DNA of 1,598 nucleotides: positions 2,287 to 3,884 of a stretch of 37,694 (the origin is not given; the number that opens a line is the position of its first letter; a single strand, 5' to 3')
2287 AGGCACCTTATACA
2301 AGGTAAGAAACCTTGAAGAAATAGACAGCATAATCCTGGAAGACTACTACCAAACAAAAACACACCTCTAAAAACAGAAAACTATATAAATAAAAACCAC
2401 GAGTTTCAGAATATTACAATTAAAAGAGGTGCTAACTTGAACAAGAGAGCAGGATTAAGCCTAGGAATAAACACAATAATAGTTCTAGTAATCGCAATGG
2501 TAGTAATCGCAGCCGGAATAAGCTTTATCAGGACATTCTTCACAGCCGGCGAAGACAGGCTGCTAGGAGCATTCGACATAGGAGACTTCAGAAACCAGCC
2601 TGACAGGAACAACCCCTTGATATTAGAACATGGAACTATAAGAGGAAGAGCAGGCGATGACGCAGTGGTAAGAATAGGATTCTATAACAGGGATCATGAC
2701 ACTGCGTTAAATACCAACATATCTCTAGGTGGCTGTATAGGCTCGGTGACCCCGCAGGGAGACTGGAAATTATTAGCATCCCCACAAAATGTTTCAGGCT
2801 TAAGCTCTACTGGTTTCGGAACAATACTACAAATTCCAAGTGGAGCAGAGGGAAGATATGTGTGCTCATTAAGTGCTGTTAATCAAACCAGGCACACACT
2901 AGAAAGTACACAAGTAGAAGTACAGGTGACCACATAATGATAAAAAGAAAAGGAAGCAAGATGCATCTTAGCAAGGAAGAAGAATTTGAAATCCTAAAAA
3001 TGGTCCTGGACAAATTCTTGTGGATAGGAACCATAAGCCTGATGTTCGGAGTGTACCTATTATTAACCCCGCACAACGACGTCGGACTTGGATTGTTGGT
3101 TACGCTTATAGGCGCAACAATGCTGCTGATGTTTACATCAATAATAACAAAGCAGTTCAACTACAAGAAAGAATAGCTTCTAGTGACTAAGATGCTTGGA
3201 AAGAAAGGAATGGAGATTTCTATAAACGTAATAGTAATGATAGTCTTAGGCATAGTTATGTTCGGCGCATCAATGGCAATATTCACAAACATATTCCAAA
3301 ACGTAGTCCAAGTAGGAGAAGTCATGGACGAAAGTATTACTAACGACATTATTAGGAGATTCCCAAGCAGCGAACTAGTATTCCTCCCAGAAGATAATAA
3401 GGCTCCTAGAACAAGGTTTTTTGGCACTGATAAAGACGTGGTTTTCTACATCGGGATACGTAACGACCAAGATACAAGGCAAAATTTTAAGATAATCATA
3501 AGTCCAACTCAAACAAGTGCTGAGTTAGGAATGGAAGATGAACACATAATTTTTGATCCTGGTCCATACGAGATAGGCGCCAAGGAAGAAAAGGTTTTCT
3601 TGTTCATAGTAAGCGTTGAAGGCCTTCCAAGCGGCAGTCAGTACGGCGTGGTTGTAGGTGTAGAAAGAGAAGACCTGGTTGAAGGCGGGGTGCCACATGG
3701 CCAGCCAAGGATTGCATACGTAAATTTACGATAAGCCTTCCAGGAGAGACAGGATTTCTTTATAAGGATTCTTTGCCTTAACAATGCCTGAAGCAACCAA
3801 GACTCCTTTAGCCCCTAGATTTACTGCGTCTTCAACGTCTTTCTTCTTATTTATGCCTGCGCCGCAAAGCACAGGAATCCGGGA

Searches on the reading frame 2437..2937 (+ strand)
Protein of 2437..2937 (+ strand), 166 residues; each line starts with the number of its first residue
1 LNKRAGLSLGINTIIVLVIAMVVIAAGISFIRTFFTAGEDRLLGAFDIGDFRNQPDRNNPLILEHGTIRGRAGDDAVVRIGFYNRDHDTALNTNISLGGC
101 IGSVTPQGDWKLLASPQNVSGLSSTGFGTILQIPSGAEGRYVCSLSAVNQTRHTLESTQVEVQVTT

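Call 3: search_protein_families(library=pfam, proteins=[window:2437-2937:+], max_evalue=0.1)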
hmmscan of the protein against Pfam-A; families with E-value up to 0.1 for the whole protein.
window:2437-2937:+ (166 aa): 0 families

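Call 4: search_protein_families(library=ncbifam, proteins=[window:2437-2937:+], max_evalue=0.1)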
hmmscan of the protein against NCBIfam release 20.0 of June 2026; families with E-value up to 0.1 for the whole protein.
window:2437-2937:+ (166 aa): 0 families

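Call 32: find_homologous_proteins(query=window:2437-2937:+, max_evalue=0.01)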
Query window:2437-2937:+ (166 aa): 8 proteins with E <= 0.01 among 137 candidates.
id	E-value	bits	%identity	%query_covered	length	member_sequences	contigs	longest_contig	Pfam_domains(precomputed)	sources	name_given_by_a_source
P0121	2.1e-103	361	100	100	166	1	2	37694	-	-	-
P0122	1.2e-52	196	62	99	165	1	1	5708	-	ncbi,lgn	-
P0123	6.4e-45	171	59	88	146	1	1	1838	-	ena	-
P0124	3.4e-40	155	48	99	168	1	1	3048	-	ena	-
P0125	8.5e-32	128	44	99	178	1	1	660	-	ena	-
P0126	8.8e-32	128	48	92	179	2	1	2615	-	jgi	-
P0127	1.6e-18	85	40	92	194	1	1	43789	-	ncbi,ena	-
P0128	2.2e-14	71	37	89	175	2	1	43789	-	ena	-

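Call 38: search_protein_families(library=pfam, proteins=[window:2437-2937:+], max_evalue=10)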
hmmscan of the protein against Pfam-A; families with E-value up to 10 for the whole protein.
window:2437-2937:+ (166 aa): 0 families

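Call 41: predict_structure(alignment_id=A1)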
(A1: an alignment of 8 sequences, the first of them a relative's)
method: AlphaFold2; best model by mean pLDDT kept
length: 166 residues; sequences in the alignment: 8
mean_pLDDT: 79.4   pTM: 0.61
mean pLDDT of the five models: 79.4, 79.1, 78.6, 77.5, 74.8
residues with pLDDT >= 90: 36; 70-90: 86; 50-70: 32; < 50: 12
segments of 3 or more residues with pLDDT < 50: 1-4, 36-41
pLDDT, mean of each block of 10 residues (from residue 1): 50 79 73 49 59 82 87 89 91 89 71 89 89 88 91 90 86
secondary structure, 60 per line:
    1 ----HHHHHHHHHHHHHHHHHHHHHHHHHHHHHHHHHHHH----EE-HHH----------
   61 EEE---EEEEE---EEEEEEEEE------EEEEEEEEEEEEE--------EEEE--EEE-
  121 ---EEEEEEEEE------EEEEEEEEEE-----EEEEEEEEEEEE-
elements in order: H5-40 E61-63 E67-71 E75-83 E90-102 E111-114 E117-119 E124-132 E139-148 E154-165

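Call 43: fold_search(model_id=the predicted structure, library=pdb)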
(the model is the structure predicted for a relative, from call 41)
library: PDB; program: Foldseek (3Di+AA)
matches with E <= 10: 1979; with E <= 0.001: 48
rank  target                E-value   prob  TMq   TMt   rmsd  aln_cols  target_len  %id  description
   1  5l7u_B                8.9e-06  1.00  0.37  0.12  16.0       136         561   12  Crystal structure of BvGH123 with bound GalNAc (released 2017-03-22)
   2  2ber                  9.9e-06  1.00  0.48  0.14   3.3       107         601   17  Y370G Active Site Mutant of the Sialidase from Micromonospora viridifaciens in complex with beta-Neu5Ac (sialic acid). (released 2005-04-04)
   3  5fr0                  1.1e-05  1.00  0.40  0.14   4.1       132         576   13  The details of glycolipid glycan hydrolysis by the structural analysis of a family 123 glycoside hydrolase from Clostrid (released 2016-03-30)
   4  5l7r_A                1.4e-05  1.00  0.43  0.15   6.3       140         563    8  Crystal structure of BvGH123 (released 2017-03-22)
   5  1wcq_C                1.5e-05  1.00  0.48  0.14   3.3       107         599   17  Mutagenesis of the Nucleophilic Tyrosine in a Bacterial Sialidase to Phenylalanine. (released 2005-10-12)
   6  1wcq_A                1.8e-05  1.00  0.48  0.14   3.3       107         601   17  Mutagenesis of the Nucleophilic Tyrosine in a Bacterial Sialidase to Phenylalanine. (released 2005-10-12)
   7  2bzd_C                1.8e-05  1.00  0.48  0.14   3.3       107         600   17  Galactose recognition by the carbohydrate-binding module of a bacterial sialidase. (released 2005-08-19)
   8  5l7u_A                2.0e-05  1.00  0.42  0.14   6.3       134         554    8  Crystal structure of BvGH123 with bound GalNAc (released 2017-03-22)
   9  5fqg_A                2.4e-05  1.00  0.40  0.14   4.1       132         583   13  The details of glycolipid glycan hydrolysis by the structural analysis of a family 123 glycoside hydrolase from Clostr (released 2016-03-30)
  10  1w8o_A                2.9e-05  1.00  0.48  0.14   3.3       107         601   17  Contribution of the Active Site Aspartic Acid to Catalysis in the Bacterial Neuraminidase from Micromonospora viridifa (released 2004-09-29)
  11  5fqe_A                3.1e-05  1.00  0.40  0.14   4.1       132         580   13  The details of glycolipid glycan hydrolysis by the structural analysis of a family 123 glycoside hydrolase from Clostr (released 2016-03-30)
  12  5fqf_A                3.3e-05  1.00  0.40  0.14   4.2       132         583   13  The details of glycolipid glycan hydrolysis by the structural analysis of a family 123 glycoside hydrolase from Clostr (released 2016-03-30)
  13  5l7v_B                3.3e-05  1.00  0.36  0.12  16.0       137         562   12  Crystal Structure of BvGH123 with bond transition state analog Galthiazoline. (released 2017-03-22)
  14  5fqh_A                3.8e-05  1.00  0.40  0.14   4.1       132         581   13  The details of glycolipid glycan hydrolysis by the structural analysis of a family 123 glycoside hydrolase from Clostr (released 2016-03-30)
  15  5fqe_B                4.3e-05  1.00  0.40  0.14   4.1       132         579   13  The details of glycolipid glycan hydrolysis by the structural analysis of a family 123 glycoside hydrolase from Clostr (released 2016-03-30)
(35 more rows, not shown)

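Call 46: search_protein_representatives(alignment_id=A1)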
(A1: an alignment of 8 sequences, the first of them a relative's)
Query: 8 sequences, 177 profile positions. Proteins with E-value up to 0.001 (for the whole library): 933; up to 1e-10: 304; up to 1e-30: 38. The best 150 are listed.
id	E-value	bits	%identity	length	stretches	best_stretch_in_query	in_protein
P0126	6.7e-70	250.9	-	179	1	1-177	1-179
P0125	1.1e-69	250.2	-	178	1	1-177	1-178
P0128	1.1e-60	220.9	-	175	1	1-177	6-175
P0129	1.6e-49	184.5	-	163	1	1-176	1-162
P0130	1.7e-49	184.4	-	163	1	1-176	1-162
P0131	1.4e-47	178.1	-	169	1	2-176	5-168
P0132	2.9e-44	167.4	-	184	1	1-177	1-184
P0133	3.0e-44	167.3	-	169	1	1-175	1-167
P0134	7.2e-44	166.1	-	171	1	1-175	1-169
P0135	3.1e-42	160.8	-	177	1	1-175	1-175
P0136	2.1e-39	151.5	-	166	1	1-174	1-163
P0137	2.6e-39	151.3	-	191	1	1-175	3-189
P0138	6.1e-39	150.0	-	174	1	1-156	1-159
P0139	4.6e-38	147.2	-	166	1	1-173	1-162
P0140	1.1e-37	146.0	-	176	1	1-161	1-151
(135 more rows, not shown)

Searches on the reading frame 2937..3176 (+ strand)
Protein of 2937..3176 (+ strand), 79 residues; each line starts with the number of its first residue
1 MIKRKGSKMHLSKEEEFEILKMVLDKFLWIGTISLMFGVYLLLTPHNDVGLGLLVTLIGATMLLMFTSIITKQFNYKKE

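Call 3: search_protein_families(library=pfam, proteins=[window:2937-3176:+], max_evalue=0.1)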
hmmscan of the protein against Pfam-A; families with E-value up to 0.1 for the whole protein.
window:2937-3176:+ (79 aa): 0 families

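Call 4: search_protein_families(library=ncbifam, proteins=[window:2937-3176:+], max_evalue=0.1)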
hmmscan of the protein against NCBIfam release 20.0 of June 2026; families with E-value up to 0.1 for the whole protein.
window:2937-3176:+ (79 aa): 3 families
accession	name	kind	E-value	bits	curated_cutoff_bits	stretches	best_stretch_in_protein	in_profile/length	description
NF009163.0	PRK12509.1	equivalog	0.001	19.2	148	1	32-67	15-50/137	Na+/H+ antiporter subunit B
NF009223.0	PRK12573.1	subfamily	0.029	14.5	152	1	30-66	15-51/140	Na(+)/H(+) antiporter subunit B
NF047566.1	SE1626_fam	equivalog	0.029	14.2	70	1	26-77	7-54/55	SE1626 family protein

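Call 38: search_protein_families(library=pfam, proteins=[window:2937-3176:+], max_evalue=10)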
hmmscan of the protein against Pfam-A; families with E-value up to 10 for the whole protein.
window:2937-3176:+ (79 aa): 0 families

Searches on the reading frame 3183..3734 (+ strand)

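Call 3: search_protein_families(library=pfam, proteins=[window:3183-3734:+], max_evalue=0.1)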
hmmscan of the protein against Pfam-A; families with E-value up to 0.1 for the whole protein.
window:3183-3734:+ (183 aa): 0 families

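Call 4: search_protein_families(library=ncbifam, proteins=[window:3183-3734:+], max_evalue=0.1)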
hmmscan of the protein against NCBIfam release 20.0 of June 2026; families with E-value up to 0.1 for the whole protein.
window:3183-3734:+ (183 aa): 1 family
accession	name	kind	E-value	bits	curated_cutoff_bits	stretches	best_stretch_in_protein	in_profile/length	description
TIGR04361.1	TrbK_Ti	equivalog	0.00093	19.5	50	1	16-85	4-51/64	entry exclusion protein TrbK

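Call 38: search_protein_families(library=pfam, proteins=[window:3192-3734:+], max_evalue=10)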
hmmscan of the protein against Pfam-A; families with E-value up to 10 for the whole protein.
window:3192-3734:+ (180 aa): 1 family
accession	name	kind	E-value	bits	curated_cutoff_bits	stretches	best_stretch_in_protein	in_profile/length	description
PF02774.23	Semialdhyde_dhC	-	0.18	12.4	26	1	12-104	93-178/184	Semialdehyde dehydrogenase, dimerisation domain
